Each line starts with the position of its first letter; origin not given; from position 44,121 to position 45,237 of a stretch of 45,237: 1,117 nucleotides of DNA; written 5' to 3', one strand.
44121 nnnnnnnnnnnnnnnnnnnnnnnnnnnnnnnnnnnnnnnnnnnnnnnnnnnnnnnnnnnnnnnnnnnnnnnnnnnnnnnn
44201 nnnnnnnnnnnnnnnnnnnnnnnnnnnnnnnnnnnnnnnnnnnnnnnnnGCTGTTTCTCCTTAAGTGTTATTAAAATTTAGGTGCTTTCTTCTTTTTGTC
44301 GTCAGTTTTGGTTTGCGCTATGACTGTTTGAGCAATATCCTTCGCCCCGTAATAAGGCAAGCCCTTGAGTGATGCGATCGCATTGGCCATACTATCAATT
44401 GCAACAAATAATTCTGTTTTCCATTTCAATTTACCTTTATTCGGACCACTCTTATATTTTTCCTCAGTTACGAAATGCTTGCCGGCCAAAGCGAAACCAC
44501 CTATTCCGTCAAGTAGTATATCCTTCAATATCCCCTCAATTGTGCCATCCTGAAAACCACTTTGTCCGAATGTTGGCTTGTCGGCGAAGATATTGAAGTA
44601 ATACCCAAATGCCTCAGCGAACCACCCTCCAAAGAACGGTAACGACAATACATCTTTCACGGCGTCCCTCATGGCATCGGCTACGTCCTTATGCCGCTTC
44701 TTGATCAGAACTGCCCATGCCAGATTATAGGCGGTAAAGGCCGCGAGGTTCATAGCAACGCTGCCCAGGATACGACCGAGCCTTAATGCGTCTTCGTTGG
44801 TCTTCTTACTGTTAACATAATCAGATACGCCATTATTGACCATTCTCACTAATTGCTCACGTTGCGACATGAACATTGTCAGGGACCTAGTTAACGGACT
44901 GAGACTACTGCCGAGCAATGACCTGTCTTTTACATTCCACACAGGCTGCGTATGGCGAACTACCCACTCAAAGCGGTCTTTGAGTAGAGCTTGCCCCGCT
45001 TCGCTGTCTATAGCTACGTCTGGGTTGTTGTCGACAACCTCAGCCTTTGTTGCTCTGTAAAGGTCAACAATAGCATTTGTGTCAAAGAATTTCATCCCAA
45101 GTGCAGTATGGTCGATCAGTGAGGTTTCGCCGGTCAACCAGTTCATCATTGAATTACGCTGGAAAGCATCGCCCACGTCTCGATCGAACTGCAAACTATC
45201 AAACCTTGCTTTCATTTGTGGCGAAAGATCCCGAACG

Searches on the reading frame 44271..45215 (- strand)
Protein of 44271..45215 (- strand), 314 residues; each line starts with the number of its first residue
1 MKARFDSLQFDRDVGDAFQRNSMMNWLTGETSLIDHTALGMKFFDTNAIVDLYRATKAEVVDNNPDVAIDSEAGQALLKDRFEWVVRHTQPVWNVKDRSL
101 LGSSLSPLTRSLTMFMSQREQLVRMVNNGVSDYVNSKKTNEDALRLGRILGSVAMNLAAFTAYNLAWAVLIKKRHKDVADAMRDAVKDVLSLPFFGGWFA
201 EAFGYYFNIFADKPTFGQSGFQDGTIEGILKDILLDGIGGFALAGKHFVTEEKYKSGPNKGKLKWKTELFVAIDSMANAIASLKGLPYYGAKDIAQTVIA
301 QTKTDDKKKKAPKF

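Call 36: search_protein_families(library=phrogs, proteins=[window:44271-45215:-], max_evalue=0.001)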
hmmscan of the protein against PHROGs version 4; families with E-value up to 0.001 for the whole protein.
window:44271-45215:- (314 aa): 1 family
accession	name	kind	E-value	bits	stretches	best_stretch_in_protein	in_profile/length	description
phrog_28077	-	unknown function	5e-23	81.5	1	10-301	1224-1510/1524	-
